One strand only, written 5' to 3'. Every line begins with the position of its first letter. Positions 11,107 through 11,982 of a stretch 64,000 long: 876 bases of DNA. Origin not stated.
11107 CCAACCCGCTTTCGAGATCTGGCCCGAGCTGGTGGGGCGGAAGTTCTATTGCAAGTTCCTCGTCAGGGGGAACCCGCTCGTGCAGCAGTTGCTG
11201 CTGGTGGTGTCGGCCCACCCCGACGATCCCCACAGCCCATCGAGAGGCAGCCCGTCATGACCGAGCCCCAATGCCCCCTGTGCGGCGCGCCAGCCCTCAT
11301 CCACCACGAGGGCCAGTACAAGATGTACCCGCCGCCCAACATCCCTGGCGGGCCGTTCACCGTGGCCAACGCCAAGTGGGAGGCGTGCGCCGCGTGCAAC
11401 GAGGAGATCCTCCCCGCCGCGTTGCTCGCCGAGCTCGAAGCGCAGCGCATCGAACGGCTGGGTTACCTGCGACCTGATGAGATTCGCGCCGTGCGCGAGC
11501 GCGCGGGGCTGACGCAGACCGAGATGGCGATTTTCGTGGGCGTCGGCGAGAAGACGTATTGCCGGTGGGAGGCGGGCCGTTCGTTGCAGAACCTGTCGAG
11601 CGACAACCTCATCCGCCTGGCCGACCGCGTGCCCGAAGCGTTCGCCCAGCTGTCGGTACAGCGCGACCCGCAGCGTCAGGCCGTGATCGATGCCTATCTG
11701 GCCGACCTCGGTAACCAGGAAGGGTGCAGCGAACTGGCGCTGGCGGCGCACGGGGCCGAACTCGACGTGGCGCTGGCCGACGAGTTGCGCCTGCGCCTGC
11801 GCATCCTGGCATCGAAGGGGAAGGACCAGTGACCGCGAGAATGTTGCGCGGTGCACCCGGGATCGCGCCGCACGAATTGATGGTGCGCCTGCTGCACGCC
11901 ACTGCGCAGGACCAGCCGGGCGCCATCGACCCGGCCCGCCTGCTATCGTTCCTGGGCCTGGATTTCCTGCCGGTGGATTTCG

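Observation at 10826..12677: Three-gene module: MqsR-like toxin, MqsA-like zinc-ribbon/HTH antitoxin, ImmA/IrrE metalloprotease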

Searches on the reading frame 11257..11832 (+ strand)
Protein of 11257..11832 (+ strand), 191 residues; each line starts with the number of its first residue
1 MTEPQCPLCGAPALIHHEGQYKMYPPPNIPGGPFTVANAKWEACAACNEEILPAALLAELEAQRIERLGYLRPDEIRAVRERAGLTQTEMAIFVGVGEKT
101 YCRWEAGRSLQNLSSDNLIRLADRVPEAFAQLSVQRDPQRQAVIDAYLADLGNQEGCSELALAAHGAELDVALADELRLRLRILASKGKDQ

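Call 3: search_protein_families(library=pfam, proteins=[window:11257-11832:+], max_evalue=1)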
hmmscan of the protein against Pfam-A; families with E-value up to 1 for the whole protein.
window:11257-11832:+ (191 aa): 9 families
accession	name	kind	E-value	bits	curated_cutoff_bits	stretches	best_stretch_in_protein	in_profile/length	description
PF15731.11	MqsA_antitoxin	-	2.6e-11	44.2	30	1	5-129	2-127/131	Antitoxin component of bacterial toxin-antitoxin system, MqsA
PF13560.12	HTH_31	-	1.1e-06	29.3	27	1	75-111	5-42/64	Helix-turn-helix domain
PF01381.28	HTH_3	-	5.8e-06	26.7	23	1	76-123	1-46/55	Helix-turn-helix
PF20432.4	Xre-like-HTH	-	0.0045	17.7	25.8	1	77-115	16-52/63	Antitoxin Xre-like helix-turn-helix domain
PF12844.13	HTH_19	-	0.015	15.6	30.2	1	76-122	4-48/64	Helix-turn-helix domain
PF14354.12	Lar_restr_allev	-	0.021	15.5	28.6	1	5-49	5-33/58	Restriction alleviation protein Lar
PF05305.19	DUF732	-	0.034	15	22.4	1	75-103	42-71/72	Protein of unknown function (DUF732)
PF13384.12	HTH_23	-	0.041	14.2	24.6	1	76-104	8-37/50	Homeodomain-like domain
PF07638.17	Sigma70_ECF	-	0.061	13.6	21.1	0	63-104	128-172/185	ECF sigma factor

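Call 4: search_protein_families(library=ncbifam, proteins=[window:11257-11832:+], max_evalue=1)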
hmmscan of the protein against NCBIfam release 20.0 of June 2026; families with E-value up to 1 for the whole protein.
window:11257-11832:+ (191 aa): 11 families
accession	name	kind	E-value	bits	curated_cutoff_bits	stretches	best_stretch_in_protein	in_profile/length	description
TIGR03830.1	CxxCG_CxxCG_HTH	subfamily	9.2e-20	70.7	61.8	1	6-132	1-126/127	type II TA system antitoxin MqsA family protein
NF041951.1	phage_RstR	subfamily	2.2e-05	24.7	80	1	74-124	5-53/108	RstR family transcriptional repressor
NF040522.1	VC1465_fam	subfamily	0.00019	21.4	70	1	76-120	1-45/111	VC1465 family Xer recombination activation factor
TIGR03070.1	couple_hipB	subfamily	0.00019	21.3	71.65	1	75-108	6-39/58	type II toxin-antitoxin system Y4mF family antitoxin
NF049845.1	Xre_ParS_antitoxin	subfamily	0.0014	18.7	90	1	74-123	5-55/112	type II RES/Xre toxin-antitoxin system antitoxin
NF007481.0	PRK10072.1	equivalog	0.0077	16.7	110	1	75-130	37-92/96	HTH-type transcriptional regulator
NF041575.1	antitoxPezA_Strep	equivalog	0.0099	15.9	290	1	74-116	4-44/158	type II toxin-antitoxin system antitoxin PezA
NF047542.1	telomere_Tap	equivalog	0.015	14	600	1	72-110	18-56/695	telomere-associated protein Tap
NF041265.1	NadS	equivalog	0.025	14.9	60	1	74-133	33-92/94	NadS family protein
TIGR00028.1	Mtu_PIN_fam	subfamily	0.12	12.6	73.6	1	113-157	76-120/143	TA system VapC family ribonuclease toxin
NF007257.0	PRK09706.1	subfamily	0.12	12.1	101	1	75-123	9-55/135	transcriptional repressor DicA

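Call 5: search_protein_families(library=padloc, proteins=[window:11257-11832:+], max_evalue=1)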
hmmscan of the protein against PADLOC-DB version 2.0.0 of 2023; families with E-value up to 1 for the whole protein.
window:11257-11832:+ (191 aa): 6 families
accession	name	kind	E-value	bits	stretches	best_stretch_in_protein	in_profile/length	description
PDLC03949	RmrA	-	0.00033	17.7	1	71-178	2-109/363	-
PDLC04142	capH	-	0.0017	17.4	1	74-160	9-74/103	capH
PDLC03951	RmrA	-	0.0021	15.1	1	72-115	9-52/400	-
PDLC03952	RmrA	-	0.0061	13.4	1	64-128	15-77/395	-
PDLC03947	RmrA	-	0.011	12.6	1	66-111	6-51/383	-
PDLC04762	PDC-M64C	-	0.031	12.3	1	69-132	25-86/97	-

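Call 7: search_protein_families(library=phrogs, proteins=[window:11257-11832:+], max_evalue=0.1)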
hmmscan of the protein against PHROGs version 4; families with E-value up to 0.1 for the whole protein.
window:11257-11832:+ (191 aa): 21 families
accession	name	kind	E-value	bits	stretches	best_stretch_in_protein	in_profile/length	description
phrog_19114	-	unknown function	1.4e-14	55.3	1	5-132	4-132/135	-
phrog_2104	-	unknown function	2.2e-09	38.4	1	59-132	28-100/103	-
phrog_4836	-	transcription regulation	3.8e-07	30.9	1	75-109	79-113/194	CII-like regulator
phrog_8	-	transcription regulation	1.2e-06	29.2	1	76-123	81-126/346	transcriptional regulator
phrog_25463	-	unknown function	1.8e-06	28.8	1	40-140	35-139/207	-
phrog_7950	-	transcription regulation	2.2e-06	28.7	1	72-110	8-46/68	transcriptional repressor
phrog_3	-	transcription regulation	7.1e-06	27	1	74-123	91-135/430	transcriptional repressor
phrog_14076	-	transcription regulation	7.7e-05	24.2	1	72-111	14-54/86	transcriptional regulator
phrog_955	-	DNA, RNA and nucleotide metabolism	0.00015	22.6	1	74-109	27-62/142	HTH DNA binding protein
phrog_2328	-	transcription regulation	0.00031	21.5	1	76-110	20-54/128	transcriptional repressor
phrog_5119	-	unknown function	0.00056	20.7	1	70-120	52-102/152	-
phrog_4739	-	unknown function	0.0011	19.6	1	74-114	70-110/167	-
phrog_34341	-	transcription regulation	0.0061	17.8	1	70-120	70-119/122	transcriptional regulator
phrog_7241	-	transcription regulation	0.0076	17.3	1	75-124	65-112/122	transcriptional regulator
phrog_5823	-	transcription regulation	0.012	15.8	1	74-138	9-72/404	transcriptional regulator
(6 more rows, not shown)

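Call 41: search_solved_structures(query=window:11257-11832:+, max_evalue=1, show_alignments=2)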
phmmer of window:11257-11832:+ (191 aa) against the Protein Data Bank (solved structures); distinct sequences matched with E-value up to 1: 14.
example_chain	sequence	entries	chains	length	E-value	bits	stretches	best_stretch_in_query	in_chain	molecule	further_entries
9tv9_A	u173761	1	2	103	9.6e-06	29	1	65-132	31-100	Antitoxin HigA-2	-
5jaa_A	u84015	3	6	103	3.7e-05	27.1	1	65-132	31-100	Antitoxin igA-2 | Antitoxin HigA-2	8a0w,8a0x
5j9i_A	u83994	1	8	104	3.8e-05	27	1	65-132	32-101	Antitoxin igA-2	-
3gn5_A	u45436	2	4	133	0.00011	25.5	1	43-130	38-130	HTH-type transcriptional regulator MQSA (YGIT/b3021) | Uncharacterized HTH-type transcriptional regulator ygiT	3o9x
2kz8_A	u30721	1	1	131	0.00012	25.4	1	43-130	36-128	Uncharacterized HTH-type transcriptional regulator ygiT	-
3fmy_A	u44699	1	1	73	0.00078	22.7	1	71-130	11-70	HTH-type transcriptional regulator MQSA (ygiT/b3021)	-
8qnl_A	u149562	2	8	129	0.022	18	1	75-129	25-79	Antitoxin Xre/MbcA/ParS-like toxin-binding domain-containing protein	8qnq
6fkg_C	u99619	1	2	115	0.047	16.9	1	77-132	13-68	Rv1990c (MbcA)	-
9vt3_A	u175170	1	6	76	0.059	16.6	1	67-120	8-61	Aca3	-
7xi5_A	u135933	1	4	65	0.074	16.3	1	73-112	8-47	Transcriptional regulator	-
8tac_A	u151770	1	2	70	0.48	13.6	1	74-112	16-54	DBP48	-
7rro_E0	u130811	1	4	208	0.5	13.6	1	16-60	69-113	TEKTIP1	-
8otz_E1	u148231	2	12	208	0.51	13.6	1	16-60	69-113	Tektin bundle interacting protein 1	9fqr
7t5u_A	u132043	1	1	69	0.88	12.8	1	74-125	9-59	Helix-turn-helix domain-containing protein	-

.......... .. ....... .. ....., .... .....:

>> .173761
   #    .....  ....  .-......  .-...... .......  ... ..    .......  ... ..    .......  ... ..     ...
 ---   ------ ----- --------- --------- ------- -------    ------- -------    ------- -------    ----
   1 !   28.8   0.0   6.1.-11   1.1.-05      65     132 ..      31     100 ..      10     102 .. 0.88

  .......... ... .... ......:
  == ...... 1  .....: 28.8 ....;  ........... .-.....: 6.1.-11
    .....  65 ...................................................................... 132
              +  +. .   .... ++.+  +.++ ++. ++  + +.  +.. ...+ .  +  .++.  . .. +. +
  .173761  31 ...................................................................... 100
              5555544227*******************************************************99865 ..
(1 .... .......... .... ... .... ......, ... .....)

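Call 60: find_homologous_proteins(query=window:11257-11832:+, max_evalue=0.00001)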
Query window:11257-11832:+ (191 aa): 117 proteins with E <= 0.00001 among 2787 candidates.
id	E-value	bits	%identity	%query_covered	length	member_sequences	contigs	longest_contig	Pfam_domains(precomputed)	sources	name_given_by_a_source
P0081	6.9e-119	413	97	100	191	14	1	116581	PF01381.29,PF15731.12,PF13560.13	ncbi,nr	ncbi:MAG: type II toxin-antitoxin system MqsA family antitoxin [bacterium]|nr:type II toxin-antitoxi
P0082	8.0e-102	357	83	100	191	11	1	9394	PF01381.29,PF15731.12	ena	-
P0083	3.5e-91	322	79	98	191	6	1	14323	PF01381.29,PF15731.12,PF13560.13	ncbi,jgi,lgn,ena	jgi:putative zinc finger/helix-turn-helix YgiT family protein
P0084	7.4e-91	321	78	90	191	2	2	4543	PF01381.29,PF15731.12,PF13560.13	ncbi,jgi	jgi:putative zinc finger/helix-turn-helix YgiT family protein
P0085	9.0e-91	321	79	98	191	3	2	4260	PF01381.29,PF15731.12,PF13560.13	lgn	-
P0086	1.5e-90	320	79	98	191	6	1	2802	PF01381.29,PF15731.12,PF13560.13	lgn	-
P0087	2.6e-90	319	79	98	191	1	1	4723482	PF01381.29,PF15731.12,PF13560.13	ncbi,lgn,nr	ncbi:MAG: type II toxin-antitoxin system MqsA family antitoxin [bacterium]|nr:type II toxin-antitoxi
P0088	6.8e-90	318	78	98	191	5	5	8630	PF01381.29,PF15731.12,PF13560.13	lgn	-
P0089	9.6e-89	314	75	98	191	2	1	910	PF01381.29,PF15731.12,PF13560.13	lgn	-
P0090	8.6e-78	279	80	82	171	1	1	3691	PF15731.12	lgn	-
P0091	2.4e-75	271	70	95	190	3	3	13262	PF15731.12,PF13560.13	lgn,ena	-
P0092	4.3e-71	257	65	96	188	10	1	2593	PF01381.29,PF15731.12,PF13560.13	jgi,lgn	jgi:putative zinc finger/helix-turn-helix YgiT family protein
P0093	7.9e-68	246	62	95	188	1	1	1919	PF01381.29,PF15731.12,PF13560.13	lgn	-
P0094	2.4e-65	238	62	100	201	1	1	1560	PF01381.29,PF15731.12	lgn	-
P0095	3.0e-65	238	60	95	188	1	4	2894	PF01381.29,PF15731.12,PF13560.13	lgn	-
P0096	1.6e-64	235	62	91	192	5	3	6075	PF12844.14,PF01381.29,PF15731.12,PF13560.13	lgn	-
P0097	1.1e-63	233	58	98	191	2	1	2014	PF01381.29,PF15731.12,PF13560.13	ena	-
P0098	1.7e-63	232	61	90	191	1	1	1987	PF01381.29,PF15731.12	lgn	-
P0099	4.1e-63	231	60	97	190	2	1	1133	PF01381.29,PF15731.12,PF13560.13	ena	-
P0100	1.1e-61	226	58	97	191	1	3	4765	PF01381.29,PF15731.12,PF13560.13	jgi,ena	-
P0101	3.5e-61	224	60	95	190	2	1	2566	PF01381.29,PF15731.12,PF13560.13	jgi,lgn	jgi:putative zinc finger/helix-turn-helix YgiT family protein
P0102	1.7e-60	222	57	94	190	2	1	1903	PF12844.14,PF01381.29,PF15731.12,PF13560.13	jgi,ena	-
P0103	5.4e-60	221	55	97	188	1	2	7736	PF01381.29,PF15731.12,PF13560.13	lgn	-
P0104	1.6e-58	216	57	94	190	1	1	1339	PF12844.14,PF01381.29,PF15731.12,PF13560.13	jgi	jgi:putative zinc finger/helix-turn-helix YgiT family protein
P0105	1.0e-57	213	54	97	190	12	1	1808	PF01381.29,PF15731.12,PF13560.13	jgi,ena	jgi:putative zinc finger/helix-turn-helix YgiT family protein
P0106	1.8e-57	212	56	97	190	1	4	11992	PF01381.29,PF15731.12,PF13560.13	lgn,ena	-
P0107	2.2e-57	212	55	93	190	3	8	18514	PF01381.29,PF15731.12,PF13560.13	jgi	jgi:putative zinc finger/helix-turn-helix YgiT family protein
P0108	1.0e-56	210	52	91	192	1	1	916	PF01381.29,PF15731.12,PF13560.13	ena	-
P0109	1.4e-56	209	54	93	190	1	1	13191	PF01381.29,PF15731.12,PF13560.13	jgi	jgi:putative zinc finger/helix-turn-helix YgiT family protein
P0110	2.9e-56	208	53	97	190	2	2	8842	PF01381.29,PF15731.12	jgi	jgi:putative zinc finger/helix-turn-helix YgiT family protein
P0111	4.5e-56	208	54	97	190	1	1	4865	PF12844.14,PF01381.29,PF15731.12,PF13560.13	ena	-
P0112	1.8e-54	203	51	97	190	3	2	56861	PF12844.14,PF01381.29,PF15731.12,PF13560.13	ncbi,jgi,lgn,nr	ncbi:MAG: type II toxin-antitoxin system MqsA family antitoxin [Phycisphaerae bacterium]|jgi:putativ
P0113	2.1e-54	202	54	97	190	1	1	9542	PF12844.14,PF01381.29,PF15731.12,PF13560.13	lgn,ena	-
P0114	3.3e-54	202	52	97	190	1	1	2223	PF01381.29,PF15731.12,PF13560.13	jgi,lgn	-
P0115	3.7e-54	202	52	97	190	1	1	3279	PF01381.29,PF15731.12,PF13560.13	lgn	-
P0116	4.0e-54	201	53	92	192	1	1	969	PF01381.29,PF15731.12,PF13560.13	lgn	-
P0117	7.5e-54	201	51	98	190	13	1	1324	PF01381.29,PF15731.12,PF13560.13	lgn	-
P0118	7.9e-54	200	51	95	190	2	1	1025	PF12844.14,PF01381.29,PF15731.12,PF13560.13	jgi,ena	-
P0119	7.0e-53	197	55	91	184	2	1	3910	PF12844.14,PF01381.29,PF15731.12,PF13560.13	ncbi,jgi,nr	ncbi:MAG TPA: type II TA system antitoxin MqsA family protein [Phycisphaerae bacterium]|nr:type II T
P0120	8.1e-53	197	51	96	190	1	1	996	PF01381.29,PF15731.12,PF13560.13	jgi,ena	-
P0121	5.0e-52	195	54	93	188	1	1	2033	PF12844.14,PF01381.29,PF15731.12,PF13560.13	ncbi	-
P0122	1.4e-51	193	54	97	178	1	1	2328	PF01381.29,PF15731.12,PF13560.13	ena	-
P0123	2.3e-51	192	50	97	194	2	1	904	PF01381.29,PF15731.12,PF13560.13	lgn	-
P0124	7.6e-51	191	52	95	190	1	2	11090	PF12844.14,PF01381.29,PF15731.12,PF13560.13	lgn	-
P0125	8.6e-51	191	48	95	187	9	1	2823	PF12844.14,PF01381.29,PF15731.12,PF13560.13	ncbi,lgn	-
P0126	9.4e-51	190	52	93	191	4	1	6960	PF12844.14,PF01381.29,PF15731.12,PF13560.13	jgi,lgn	jgi:putative zinc finger/helix-turn-helix YgiT family protein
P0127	1.8e-50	190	50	97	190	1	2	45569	PF01381.29,PF15731.12,PF13560.13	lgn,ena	-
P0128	2.3e-50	189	50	97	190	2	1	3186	PF12844.14,PF01381.29,PF15731.12,PF13560.13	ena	-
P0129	3.1e-50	189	50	93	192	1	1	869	PF01381.29,PF15731.12,PF13560.13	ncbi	-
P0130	4.3e-50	188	52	93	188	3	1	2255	PF12844.14,PF01381.29,PF15731.12,PF13560.13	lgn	-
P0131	7.1e-50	188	52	93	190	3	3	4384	PF12844.14,PF20432.5,PF01381.29,PF15731.12,PF13560.13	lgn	-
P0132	7.3e-50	188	48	96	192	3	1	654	PF15731.12,PF13560.13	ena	-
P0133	7.5e-50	188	50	98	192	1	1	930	PF12844.14,PF01381.29,PF15731.12,PF13560.13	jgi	jgi:putative zinc finger/helix-turn-helix YgiT family protein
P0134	7.8e-50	187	51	98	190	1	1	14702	PF12844.14,PF01381.29,PF15731.12,PF13560.13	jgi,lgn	jgi:putative zinc finger/helix-turn-helix YgiT family protein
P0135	1.6e-49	186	46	99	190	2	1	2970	PF15731.12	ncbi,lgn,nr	ncbi:MAG: type II toxin-antitoxin system MqsA family antitoxin [Chitinivibrionales bacterium]|nr:typ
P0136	2.4e-49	186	48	95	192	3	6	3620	PF15731.12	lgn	-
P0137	4.1e-49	185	47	96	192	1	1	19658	PF01381.29,PF15731.12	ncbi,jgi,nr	ncbi:MAG: type II toxin-antitoxin system MqsA family antitoxin [Thermoguttaceae bacterium]|jgi:putat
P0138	4.4e-49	185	48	93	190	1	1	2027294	PF01381.29,PF15731.12,PF13560.13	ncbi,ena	-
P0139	6.2e-49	185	49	98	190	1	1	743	PF12844.14,PF20432.5,PF01381.29,PF15731.12,PF13560.13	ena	-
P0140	6.5e-49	184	51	91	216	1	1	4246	PF01381.29,PF15731.12,PF13560.13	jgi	jgi:putative zinc finger/helix-turn-helix YgiT family protein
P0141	5.2e-48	182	48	93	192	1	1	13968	PF15731.12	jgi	jgi:putative zinc finger/helix-turn-helix YgiT family protein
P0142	5.3e-48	181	47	95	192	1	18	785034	PF15731.12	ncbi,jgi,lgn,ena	ncbi:MAG: type II TA system antitoxin MqsA family protein [Thermoguttaceae bacterium]|jgi:putative z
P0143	6.2e-48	181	52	95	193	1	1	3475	PF12844.14,PF01381.29,PF15731.12,PF13560.13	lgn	-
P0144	6.3e-48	181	46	96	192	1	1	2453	PF01381.29,PF15731.12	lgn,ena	-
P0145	6.4e-48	181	46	99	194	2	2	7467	PF15731.12,PF13560.13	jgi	jgi:putative zinc finger/helix-turn-helix YgiT family protein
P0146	7.8e-48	181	47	93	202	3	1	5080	PF01381.29,PF15731.12,PF13560.13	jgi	jgi:putative zinc finger/helix-turn-helix YgiT family protein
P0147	8.3e-48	181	46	95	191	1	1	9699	PF15731.12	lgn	-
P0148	1.4e-47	180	49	93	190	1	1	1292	PF01381.29,PF15731.12,PF13560.13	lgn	-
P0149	2.2e-47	179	48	93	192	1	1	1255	PF01381.29,PF15731.12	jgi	-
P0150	3.2e-47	179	50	93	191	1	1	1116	PF01381.29,PF15731.12,PF13560.13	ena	-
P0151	3.6e-47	179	51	93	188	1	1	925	PF12844.14,PF20432.5,PF01381.29,PF15731.12,PF13560.13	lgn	-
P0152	4.2e-47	179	46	96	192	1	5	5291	PF01381.29,PF15731.12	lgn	-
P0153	4.7e-47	178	47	93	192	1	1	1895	PF01381.29,PF15731.12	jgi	jgi:HTH-type transcriptional regulator/antitoxin MqsA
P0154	5.4e-47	178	50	93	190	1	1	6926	PF12844.14,PF01381.29,PF15731.12,PF13560.13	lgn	-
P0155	6.7e-47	178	47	90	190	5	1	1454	PF15731.12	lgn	-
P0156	1.1e-46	177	45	98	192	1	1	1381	PF01381.29,PF15731.12,PF13560.13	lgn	-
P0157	2.2e-46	176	46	93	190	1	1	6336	PF01381.29,PF15731.12,PF13560.13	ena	-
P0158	2.4e-46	176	49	92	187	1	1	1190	PF01381.29,PF15731.12,PF13560.13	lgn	-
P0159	2.8e-46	176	51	87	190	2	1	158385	PF12844.14,PF01381.29,PF15731.12,PF13560.13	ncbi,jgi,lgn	ncbi:MAG: type II TA system antitoxin MqsA family protein [Sedimentisphaerales bacterium]|jgi:putati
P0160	4.5e-46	175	46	95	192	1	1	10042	PF15731.12,PF13560.13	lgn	-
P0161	7.7e-46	174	52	86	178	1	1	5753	PF12844.14,PF01381.29,PF15731.12,PF13560.13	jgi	jgi:putative transcriptional regulator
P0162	1.5e-45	173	45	96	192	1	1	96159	PF15731.12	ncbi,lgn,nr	ncbi:MAG: type II toxin-antitoxin system MqsA family antitoxin [Pirellulales bacterium]|nr:type II t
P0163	3.8e-45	172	44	97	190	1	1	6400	PF15731.12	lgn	-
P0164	4.4e-45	172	46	93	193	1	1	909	PF01381.29,PF15731.12,PF13560.13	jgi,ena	-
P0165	6.0e-45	172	49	93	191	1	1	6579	PF01381.29,PF15731.12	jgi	jgi:putative zinc finger/helix-turn-helix YgiT family protein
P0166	7.0e-44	168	45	95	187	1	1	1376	PF01381.29,PF15731.12,PF13560.13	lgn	-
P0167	1.1e-43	167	50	77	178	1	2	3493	PF12844.14,PF01381.29,PF15731.12,PF13560.13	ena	-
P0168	5.3e-43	165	49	96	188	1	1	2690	PF01381.29,PF15731.12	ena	-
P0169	2.8e-41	160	47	96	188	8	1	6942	PF01381.29,PF15731.12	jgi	-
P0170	4.9e-41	159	47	97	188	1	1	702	PF01381.29,PF15731.12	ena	-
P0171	8.0e-41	158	47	96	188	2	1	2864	PF01381.29,PF15731.12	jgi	jgi:putative zinc finger/helix-turn-helix YgiT family protein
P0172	8.4e-41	158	48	87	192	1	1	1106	PF01381.29,PF15731.12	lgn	-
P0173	8.6e-41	158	48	82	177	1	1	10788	PF12844.14,PF01381.29,PF15731.12,PF13560.13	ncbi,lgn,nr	ncbi:MAG: type II toxin-antitoxin system MqsA family antitoxin [Sedimentisphaerales bacterium]|nr:ty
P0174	6.5e-40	155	47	98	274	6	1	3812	PF01381.29,PF15731.12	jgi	jgi:HTH-type transcriptional regulator/antitoxin MqsA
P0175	3.4e-39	153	46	97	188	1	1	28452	PF01381.29,PF15731.12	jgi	jgi:HTH-type transcriptional regulator / antitoxin MqsA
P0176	5.2e-39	152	46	97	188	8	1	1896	PF01381.29,PF15731.12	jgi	-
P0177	6.0e-39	152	44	99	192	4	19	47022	PF01381.29,PF15731.12,PF13560.13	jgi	jgi:HTH-type transcriptional regulator/antitoxin MqsA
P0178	1.3e-38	151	49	96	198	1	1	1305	PF01381.29,PF15731.12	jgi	jgi:HTH-type transcriptional regulator / antitoxin MqsA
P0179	3.4e-38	150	46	96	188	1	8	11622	PF01381.29,PF15731.12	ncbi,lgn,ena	-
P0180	2.7e-36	143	43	98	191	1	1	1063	PF01381.29,PF15731.12,PF13560.13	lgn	-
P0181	7.0e-36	142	44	98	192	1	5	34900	PF20432.5,PF01381.29,PF15731.12,PF13560.13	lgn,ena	-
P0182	7.2e-36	142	43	98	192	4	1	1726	PF01381.29,PF15731.12,PF13560.13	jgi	-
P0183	1.0e-35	141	43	98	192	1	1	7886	PF01381.29,PF15731.12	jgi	jgi:HTH-type transcriptional regulator / antitoxin MqsA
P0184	7.9e-35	139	42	98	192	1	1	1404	PF01381.29,PF15731.12,PF13560.13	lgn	-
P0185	4.5e-31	126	46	65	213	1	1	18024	PF13744.13,PF12844.14,PF13413.13,PF20432.5,PF01381.29,PF15731.12,PF13560.13,PF13443.13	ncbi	-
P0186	7.4e-30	122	53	61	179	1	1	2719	PF12844.14,PF20432.5,PF01381.29,PF15731.12,PF13560.13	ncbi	-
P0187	1.6e-23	102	35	85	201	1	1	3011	PF01381.29,PF15731.12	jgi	-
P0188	7.9e-22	96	35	85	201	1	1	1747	PF01381.29,PF15731.12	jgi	-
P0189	3.1e-21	94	37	91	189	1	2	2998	PF15731.12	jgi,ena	jgi:putative zinc finger/helix-turn-helix YgiT family protein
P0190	5.5e-20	90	41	69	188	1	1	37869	PF15731.12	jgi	jgi:putative zinc finger/helix-turn-helix YgiT family protein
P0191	1.4e-19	89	34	85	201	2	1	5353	PF01381.29,PF15731.12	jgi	-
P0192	1.8e-19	88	40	70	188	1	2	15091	PF15731.12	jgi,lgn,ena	jgi:putative zinc finger/helix-turn-helix YgiT family protein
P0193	1.1e-16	79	38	66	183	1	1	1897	PF15731.12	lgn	-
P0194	1.8e-16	79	34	81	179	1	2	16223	PF01381.29,PF15731.12,PF13560.13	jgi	jgi:putative zinc finger/helix-turn-helix YgiT family protein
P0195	1.1e-15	76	38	70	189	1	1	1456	PF15731.12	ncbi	-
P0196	1.4e-15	76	40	66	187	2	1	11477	PF15731.12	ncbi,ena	-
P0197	2.2e-14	72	40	61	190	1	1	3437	PF15731.12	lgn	-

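Call 61: find_encoding_contigs(protein=P0190, flank=3500, max_places=1)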
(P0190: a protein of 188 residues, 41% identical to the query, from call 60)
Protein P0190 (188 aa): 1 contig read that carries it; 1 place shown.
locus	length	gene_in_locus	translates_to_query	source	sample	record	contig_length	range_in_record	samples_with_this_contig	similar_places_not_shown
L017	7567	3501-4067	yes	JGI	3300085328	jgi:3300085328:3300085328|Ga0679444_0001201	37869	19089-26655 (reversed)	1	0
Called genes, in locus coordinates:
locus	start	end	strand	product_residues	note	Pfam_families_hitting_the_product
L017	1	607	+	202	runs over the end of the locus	-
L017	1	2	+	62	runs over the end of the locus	-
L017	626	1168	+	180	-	-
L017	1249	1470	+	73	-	-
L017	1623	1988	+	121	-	-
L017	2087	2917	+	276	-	-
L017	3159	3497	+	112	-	-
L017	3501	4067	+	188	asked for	PF15731:MqsA_antitoxin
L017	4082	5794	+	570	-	PF01656:CbiA (weak), PF10609:ParA (weak), PF13614:AAA_31, PF13432:TPR_16 (faint), PF23914:TPR_CcmH_CycH (faint), PF13431:TPR_17 (faint), PF00515:TPR_1 (faint), PF13424:TPR_12, +5 more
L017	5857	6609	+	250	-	-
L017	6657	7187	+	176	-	-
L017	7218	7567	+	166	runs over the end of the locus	PF18480:DUF5615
